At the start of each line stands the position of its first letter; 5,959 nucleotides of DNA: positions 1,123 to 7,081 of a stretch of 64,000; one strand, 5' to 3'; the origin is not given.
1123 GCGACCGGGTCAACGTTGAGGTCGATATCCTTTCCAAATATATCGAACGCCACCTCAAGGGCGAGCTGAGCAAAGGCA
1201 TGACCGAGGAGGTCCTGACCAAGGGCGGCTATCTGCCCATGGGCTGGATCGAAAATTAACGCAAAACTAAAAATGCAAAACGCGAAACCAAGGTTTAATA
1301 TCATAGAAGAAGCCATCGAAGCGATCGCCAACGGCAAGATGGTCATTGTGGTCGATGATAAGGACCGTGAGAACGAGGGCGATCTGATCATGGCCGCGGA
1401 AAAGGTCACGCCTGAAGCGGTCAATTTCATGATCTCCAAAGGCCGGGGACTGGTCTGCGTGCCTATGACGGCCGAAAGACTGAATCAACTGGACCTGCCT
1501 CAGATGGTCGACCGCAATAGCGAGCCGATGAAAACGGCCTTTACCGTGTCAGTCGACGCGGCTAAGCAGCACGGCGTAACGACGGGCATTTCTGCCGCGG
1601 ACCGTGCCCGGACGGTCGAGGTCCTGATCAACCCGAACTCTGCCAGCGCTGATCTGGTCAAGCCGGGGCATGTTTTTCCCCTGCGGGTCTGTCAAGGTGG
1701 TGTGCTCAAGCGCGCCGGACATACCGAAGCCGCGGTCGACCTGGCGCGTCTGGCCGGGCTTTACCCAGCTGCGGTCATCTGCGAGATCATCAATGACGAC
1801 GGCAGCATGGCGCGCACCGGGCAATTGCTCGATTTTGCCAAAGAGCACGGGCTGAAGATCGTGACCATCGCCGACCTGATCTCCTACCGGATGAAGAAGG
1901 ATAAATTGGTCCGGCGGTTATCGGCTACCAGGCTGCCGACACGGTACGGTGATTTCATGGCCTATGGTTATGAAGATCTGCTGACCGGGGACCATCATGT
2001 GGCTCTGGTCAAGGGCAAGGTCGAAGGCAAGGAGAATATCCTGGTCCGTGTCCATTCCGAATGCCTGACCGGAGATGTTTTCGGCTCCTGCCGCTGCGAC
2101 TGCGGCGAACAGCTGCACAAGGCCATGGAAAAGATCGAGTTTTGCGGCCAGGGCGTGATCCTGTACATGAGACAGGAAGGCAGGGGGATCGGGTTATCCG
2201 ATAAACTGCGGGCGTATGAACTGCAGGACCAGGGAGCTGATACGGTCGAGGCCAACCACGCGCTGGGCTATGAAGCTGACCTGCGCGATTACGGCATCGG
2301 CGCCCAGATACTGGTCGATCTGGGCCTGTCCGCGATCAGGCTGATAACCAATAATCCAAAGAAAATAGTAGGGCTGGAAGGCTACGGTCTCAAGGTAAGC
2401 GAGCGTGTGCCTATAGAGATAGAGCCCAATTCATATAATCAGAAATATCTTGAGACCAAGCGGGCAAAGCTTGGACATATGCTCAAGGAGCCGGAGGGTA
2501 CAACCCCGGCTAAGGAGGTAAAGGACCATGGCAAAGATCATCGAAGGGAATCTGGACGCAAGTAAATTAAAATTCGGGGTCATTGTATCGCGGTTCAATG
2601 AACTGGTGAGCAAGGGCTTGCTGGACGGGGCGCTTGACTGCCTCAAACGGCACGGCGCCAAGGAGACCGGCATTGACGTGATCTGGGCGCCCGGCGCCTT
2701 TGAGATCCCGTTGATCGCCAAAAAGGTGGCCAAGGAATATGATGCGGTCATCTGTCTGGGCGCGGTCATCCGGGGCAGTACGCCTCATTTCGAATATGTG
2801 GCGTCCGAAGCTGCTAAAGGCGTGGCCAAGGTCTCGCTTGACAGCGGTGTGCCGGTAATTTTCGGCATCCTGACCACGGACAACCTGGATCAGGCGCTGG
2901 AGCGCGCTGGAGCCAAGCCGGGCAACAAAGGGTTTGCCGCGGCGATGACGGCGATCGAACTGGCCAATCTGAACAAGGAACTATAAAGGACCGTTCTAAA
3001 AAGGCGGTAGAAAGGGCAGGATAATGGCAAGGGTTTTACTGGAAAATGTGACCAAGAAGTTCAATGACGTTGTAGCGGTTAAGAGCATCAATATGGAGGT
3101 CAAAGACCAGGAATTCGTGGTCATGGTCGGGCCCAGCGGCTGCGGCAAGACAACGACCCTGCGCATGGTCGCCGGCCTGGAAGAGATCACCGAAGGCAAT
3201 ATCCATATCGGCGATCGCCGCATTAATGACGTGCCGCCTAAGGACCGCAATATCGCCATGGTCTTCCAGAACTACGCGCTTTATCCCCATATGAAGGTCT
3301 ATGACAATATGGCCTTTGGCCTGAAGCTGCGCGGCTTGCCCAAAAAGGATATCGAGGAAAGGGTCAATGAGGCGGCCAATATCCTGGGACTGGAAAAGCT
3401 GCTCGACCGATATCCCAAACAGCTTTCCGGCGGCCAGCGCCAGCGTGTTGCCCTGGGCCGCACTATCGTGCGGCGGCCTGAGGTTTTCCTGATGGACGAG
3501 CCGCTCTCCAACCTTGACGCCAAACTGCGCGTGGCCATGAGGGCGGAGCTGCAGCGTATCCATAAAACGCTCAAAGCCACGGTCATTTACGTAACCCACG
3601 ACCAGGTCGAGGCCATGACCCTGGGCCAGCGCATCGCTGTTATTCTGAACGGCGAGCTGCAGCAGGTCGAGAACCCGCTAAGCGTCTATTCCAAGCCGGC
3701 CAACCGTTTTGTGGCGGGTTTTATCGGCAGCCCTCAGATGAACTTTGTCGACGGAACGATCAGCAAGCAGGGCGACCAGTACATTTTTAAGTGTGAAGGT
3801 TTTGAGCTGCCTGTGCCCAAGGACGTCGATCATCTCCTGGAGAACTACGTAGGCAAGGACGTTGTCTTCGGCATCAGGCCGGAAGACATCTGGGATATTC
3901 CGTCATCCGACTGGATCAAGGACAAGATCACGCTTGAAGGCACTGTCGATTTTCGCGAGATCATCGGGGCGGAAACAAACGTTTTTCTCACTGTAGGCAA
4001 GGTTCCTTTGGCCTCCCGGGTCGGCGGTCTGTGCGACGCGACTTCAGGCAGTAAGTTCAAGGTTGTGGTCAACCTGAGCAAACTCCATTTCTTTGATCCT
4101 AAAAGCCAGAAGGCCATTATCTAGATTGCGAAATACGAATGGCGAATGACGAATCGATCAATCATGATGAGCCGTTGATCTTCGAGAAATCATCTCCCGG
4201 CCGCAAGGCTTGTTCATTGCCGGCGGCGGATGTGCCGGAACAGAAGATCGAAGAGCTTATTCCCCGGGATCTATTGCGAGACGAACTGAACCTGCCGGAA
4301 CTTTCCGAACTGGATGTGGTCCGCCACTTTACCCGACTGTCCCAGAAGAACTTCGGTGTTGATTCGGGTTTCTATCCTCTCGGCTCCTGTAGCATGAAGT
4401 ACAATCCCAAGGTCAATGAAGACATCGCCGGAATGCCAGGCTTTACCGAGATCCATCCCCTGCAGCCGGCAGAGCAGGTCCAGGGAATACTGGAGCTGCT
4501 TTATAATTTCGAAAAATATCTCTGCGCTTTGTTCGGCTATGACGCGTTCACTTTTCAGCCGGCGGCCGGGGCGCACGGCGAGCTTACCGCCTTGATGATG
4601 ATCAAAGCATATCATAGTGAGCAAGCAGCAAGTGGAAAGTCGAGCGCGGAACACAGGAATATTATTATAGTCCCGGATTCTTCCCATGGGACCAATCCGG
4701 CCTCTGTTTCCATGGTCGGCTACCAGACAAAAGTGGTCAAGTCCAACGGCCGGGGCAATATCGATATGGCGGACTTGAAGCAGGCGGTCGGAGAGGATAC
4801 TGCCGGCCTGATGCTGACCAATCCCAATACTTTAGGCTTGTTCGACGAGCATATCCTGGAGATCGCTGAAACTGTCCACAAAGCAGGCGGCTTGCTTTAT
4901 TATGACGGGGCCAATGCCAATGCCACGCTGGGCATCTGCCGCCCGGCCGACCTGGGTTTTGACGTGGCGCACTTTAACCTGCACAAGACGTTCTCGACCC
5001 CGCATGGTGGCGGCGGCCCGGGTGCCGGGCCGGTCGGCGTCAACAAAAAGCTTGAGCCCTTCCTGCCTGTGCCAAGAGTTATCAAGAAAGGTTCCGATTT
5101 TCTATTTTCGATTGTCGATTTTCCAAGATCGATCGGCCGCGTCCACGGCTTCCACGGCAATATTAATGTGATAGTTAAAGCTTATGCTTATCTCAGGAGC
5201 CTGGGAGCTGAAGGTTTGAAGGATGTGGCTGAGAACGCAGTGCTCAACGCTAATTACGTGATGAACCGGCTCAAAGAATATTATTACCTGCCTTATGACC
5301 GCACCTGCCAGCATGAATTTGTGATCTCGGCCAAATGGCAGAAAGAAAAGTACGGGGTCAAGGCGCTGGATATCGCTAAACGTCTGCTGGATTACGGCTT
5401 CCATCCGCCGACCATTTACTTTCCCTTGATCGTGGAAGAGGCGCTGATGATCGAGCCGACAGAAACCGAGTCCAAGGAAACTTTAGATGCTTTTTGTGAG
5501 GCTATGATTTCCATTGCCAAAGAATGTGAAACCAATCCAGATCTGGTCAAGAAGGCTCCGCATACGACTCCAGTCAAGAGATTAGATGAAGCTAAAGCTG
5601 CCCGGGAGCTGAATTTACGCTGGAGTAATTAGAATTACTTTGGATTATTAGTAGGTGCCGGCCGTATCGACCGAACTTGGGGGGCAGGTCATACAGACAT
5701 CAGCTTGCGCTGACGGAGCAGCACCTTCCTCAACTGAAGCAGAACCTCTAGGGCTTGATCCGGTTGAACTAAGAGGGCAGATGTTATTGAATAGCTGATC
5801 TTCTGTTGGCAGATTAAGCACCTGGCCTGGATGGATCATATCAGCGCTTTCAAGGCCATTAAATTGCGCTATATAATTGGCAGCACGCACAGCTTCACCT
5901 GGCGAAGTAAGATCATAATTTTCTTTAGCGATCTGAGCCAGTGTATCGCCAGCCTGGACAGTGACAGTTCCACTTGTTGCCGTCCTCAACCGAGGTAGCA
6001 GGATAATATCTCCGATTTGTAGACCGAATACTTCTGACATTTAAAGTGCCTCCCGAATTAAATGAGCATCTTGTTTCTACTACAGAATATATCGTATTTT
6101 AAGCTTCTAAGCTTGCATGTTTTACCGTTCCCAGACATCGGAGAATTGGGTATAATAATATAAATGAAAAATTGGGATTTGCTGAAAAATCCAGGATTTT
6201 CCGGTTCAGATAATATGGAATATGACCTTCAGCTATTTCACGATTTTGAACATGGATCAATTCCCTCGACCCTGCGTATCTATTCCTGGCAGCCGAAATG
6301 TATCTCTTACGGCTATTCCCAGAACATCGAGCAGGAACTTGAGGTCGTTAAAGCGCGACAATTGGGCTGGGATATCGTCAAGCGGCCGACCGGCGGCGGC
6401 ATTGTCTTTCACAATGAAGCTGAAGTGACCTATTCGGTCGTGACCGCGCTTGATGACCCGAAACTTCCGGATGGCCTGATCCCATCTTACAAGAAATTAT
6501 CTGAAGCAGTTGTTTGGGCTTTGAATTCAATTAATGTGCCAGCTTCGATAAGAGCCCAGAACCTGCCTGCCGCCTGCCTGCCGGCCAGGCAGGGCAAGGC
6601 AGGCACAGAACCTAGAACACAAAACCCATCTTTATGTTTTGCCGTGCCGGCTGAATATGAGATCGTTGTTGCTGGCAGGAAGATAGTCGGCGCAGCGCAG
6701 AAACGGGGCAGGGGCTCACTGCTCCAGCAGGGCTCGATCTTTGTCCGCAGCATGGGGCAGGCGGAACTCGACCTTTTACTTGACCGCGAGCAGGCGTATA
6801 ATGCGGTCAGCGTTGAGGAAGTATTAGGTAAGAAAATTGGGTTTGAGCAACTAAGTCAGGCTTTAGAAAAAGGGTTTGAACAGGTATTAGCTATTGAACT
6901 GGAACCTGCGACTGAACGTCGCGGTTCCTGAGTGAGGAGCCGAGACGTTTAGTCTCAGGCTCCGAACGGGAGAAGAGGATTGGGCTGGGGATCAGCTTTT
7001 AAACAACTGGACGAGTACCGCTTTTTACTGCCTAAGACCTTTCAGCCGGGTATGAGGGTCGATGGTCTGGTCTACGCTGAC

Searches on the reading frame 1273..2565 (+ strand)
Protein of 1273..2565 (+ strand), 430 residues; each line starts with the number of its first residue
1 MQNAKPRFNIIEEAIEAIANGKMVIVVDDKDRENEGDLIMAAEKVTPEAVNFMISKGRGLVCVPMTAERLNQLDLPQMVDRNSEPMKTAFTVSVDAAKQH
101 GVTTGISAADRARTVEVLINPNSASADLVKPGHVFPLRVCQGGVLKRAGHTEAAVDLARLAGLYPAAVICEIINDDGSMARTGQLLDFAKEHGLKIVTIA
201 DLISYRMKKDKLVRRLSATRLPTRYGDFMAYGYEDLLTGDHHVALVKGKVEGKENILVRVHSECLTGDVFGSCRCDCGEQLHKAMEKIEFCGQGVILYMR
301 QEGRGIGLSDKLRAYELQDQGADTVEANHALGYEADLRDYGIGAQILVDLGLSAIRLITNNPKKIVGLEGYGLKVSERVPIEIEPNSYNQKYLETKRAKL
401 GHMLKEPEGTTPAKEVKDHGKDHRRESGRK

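Call 101: search_protein_families(library=pfam, proteins=[window:1273-2565:+], max_evalue=0.00001)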
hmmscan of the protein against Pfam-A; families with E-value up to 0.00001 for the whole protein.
window:1273-2565:+ (430 aa): 2 families
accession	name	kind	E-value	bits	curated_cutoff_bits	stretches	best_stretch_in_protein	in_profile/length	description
PF00926.24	DHBP_synthase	-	1.1e-89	299.4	26.4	1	12-205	1-191/191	3,4-dihydroxy-2-butanone 4-phosphate synthase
PF00925.25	GTP_cyclohydro2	-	1.7e-73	246.1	23.3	1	217-380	4-165/165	GTP cyclohydrolase II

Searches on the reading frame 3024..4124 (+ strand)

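Call 101: search_protein_families(library=pfam, proteins=[window:3024-4124:+], max_evalue=0.00001)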
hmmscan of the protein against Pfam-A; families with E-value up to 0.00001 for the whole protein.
window:3024-4124:+ (366 aa): 2 families
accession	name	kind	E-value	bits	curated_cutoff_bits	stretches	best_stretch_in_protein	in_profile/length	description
PF00005.33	ABC_tran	-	1.1e-32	113.9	25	1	20-161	2-136/137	ABC transporter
PF17912.7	OB_MalK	-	4.2e-17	63.2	27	1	235-289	1-53/53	MalK OB fold domain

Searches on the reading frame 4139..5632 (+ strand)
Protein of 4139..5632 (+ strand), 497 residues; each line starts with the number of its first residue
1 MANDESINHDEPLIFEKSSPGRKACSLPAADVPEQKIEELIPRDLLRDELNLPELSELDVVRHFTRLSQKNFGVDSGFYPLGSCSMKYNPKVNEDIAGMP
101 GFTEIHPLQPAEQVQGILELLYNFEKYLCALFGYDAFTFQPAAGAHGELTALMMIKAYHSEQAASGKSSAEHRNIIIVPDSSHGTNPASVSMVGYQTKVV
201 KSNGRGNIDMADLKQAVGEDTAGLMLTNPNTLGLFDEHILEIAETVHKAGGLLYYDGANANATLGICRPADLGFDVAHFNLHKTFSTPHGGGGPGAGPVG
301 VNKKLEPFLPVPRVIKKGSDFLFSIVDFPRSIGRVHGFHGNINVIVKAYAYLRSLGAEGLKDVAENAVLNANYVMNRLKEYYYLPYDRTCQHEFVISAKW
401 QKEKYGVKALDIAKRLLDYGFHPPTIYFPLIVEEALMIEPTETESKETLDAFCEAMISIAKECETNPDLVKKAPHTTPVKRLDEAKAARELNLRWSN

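Call 101: search_protein_families(library=pfam, proteins=[window:4139-5632:+], max_evalue=0.00001)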
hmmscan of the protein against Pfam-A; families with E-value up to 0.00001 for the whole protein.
window:4139-5632:+ (497 aa): 2 families
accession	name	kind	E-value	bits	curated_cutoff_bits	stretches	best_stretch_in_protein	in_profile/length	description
PF21478.3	GcvP2_C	-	4.1e-33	114.3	27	1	364-465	2-104/122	Glycine dehydrogenase, C-terminal domain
PF02347.22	GDC-P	-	2.4e-10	40.3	26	1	37-310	27-284/429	Glycine cleavage system P-protein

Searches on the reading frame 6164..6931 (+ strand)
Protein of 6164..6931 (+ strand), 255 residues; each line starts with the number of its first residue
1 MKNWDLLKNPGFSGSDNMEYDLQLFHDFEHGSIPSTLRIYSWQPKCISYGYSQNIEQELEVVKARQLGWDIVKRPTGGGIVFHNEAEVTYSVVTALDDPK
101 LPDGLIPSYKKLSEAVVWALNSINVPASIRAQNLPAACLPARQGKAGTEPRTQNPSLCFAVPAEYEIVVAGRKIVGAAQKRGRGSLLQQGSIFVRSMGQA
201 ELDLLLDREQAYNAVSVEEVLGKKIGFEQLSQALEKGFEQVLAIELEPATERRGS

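Call 101: search_protein_families(library=pfam, proteins=[window:6164-6931:+], max_evalue=0.00001)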
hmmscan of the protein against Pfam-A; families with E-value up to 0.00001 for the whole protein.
window:6164-6931:+ (255 aa): 2 families
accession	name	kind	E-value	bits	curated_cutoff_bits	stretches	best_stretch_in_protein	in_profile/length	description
PF21948.1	LplA-B_cat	-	2.1e-29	103.4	27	1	15-238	3-199/200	Lipoyl protein ligase A/B catalytic domain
PF03099.24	BPL_LplA_LipB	-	1.8e-13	51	21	1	57-195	14-131/133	Biotin/lipoate A/B protein ligase family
